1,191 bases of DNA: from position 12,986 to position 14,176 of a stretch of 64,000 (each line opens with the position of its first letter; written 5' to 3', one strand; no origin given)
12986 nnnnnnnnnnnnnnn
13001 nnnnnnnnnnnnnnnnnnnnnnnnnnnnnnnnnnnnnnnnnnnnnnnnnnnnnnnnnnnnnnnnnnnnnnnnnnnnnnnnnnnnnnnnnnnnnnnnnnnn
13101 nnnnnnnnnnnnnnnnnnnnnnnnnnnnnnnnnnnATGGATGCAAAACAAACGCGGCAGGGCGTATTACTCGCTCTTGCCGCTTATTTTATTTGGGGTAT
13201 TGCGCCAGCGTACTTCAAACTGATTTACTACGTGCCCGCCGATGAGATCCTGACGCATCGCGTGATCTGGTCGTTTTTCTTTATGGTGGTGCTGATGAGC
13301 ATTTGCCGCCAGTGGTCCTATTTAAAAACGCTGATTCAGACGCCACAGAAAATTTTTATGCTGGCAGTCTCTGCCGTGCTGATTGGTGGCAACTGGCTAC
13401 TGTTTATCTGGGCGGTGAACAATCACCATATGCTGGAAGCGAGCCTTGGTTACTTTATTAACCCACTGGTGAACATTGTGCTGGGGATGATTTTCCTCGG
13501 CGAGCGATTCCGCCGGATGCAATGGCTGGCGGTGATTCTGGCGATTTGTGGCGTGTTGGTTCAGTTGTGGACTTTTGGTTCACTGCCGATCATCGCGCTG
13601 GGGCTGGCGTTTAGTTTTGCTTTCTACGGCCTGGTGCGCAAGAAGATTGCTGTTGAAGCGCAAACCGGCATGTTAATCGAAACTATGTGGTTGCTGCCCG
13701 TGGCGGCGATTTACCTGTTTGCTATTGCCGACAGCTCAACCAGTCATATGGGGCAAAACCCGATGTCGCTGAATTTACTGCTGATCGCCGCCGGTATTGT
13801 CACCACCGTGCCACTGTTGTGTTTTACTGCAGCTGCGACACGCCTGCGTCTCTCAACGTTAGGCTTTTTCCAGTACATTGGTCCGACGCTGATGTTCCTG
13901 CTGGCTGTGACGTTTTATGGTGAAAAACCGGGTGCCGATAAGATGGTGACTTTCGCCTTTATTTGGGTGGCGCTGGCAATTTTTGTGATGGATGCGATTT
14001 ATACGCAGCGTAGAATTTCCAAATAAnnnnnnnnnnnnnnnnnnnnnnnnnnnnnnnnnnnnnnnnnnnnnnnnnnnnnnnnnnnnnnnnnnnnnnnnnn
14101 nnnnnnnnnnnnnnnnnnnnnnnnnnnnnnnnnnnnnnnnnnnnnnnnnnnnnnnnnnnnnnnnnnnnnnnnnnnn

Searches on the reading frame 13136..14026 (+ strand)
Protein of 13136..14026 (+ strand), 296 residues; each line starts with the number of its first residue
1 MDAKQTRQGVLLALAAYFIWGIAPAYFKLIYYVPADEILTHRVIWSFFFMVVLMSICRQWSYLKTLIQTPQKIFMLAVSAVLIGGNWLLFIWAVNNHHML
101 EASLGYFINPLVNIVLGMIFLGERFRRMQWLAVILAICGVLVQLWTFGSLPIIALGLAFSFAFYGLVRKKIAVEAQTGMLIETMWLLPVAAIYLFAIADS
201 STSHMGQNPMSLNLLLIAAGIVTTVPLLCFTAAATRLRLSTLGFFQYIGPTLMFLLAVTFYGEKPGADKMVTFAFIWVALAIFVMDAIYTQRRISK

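Call 5: search_protein_families(library=pfam, proteins=[window:13136-14026:+], max_evalue=0.1)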
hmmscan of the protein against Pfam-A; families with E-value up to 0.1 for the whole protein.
window:13136-14026:+ (296 aa): 2 families
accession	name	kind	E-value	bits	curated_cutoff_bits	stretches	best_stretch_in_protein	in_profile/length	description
PF00892.27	EamA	-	2e-22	80.4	28.2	2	9-142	3-132/135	EamA-like transporter family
PF03597.20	FixS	-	0.028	14.6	23.1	1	73-96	4-27/44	Cytochrome oxidase maturation protein cbb3-type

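Call 29: find_related_loci(query=window:13136-14023:+, collection=genome_contigs, flank=6000)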
Query window:13136-14023:+ (296 aa) in genome_contigs; peptide patterns used: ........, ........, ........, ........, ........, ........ (x = any residue, [..] = any of these).
285 stretches matched a pattern; 276 encode a relative of the query (tblastn E <= 1e-3); the best 80 are kept; 80 distinct loci.
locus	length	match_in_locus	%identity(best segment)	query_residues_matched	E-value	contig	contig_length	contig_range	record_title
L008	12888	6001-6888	99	1-296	0e+0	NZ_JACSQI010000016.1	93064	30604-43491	Escherichia whittamii strain Sa2BVA5 NODE_16_length_93064_cov_8.490929, whole genome shotgun sequence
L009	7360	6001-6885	99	1-295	0e+0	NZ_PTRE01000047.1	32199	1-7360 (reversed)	Escherichia sp. MOD1-EC7003 MOD1-EC7003_47_length_32199_cov_129, whole genome shotgun sequence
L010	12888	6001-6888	98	1-296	0e+0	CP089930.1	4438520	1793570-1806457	Escherichia coli strain E69 chromosome, complete genome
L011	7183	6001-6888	98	1-296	0e+0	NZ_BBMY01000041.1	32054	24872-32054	Escherichia albertii NBRC 107761 = DSM 17582 strain NBRC 107761, whole genome shotgun sequence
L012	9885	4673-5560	93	1-296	0e+0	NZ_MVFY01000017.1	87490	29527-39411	Citrobacter portucalensis strain A60 A60_S7_L001_NODE_17_length_87490_cov_24.2687, whole genome shotgun sequence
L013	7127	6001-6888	93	1-296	0e+0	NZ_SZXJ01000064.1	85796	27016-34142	Citrobacter sp. wls619 contig49, whole genome shotgun sequence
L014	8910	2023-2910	92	1-296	0e+0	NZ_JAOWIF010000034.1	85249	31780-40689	Citrobacter sp. Cu233 226, whole genome shotgun sequence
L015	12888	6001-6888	93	1-296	0e+0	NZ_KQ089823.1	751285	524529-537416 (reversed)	Citrobacter sp. MGH106 aetzL-supercont1.2, whole genome shotgun sequence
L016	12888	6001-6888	92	1-296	0e+0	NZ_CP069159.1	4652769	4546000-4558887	Citrobacter sp. R56 chromosome, complete genome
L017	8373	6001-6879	92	1-293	0e+0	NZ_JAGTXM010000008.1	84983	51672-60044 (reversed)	Citrobacter amalonaticus strain ku-bf3 scaffold_7, whole genome shotgun sequence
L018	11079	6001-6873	94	1-291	0e+0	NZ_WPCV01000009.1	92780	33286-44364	Citrobacter sp. On2M On2M_9, whole genome shotgun sequence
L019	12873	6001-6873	94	1-291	0e+0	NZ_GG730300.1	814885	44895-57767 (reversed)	Citrobacter youngae ATCC 29220 Scfld1, whole genome shotgun sequence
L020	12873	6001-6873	93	1-291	0e+0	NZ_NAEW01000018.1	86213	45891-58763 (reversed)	Citrobacter braakii strain ATCC 51113 CbraakiiATCC_L001_NODE_18_length_86213__32.0507, whole genome shotgun sequence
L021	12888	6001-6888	91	1-296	0e+0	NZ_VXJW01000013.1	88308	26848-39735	Salmonella enterica subsp. arizonae strain CCUG 6322T contig_0000013, whole genome shotgun sequence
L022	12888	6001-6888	91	1-296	0e+0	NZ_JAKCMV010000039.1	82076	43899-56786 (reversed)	Enterobacter asburiae strain INSAq146 Aq146_contig_39, whole genome shotgun sequence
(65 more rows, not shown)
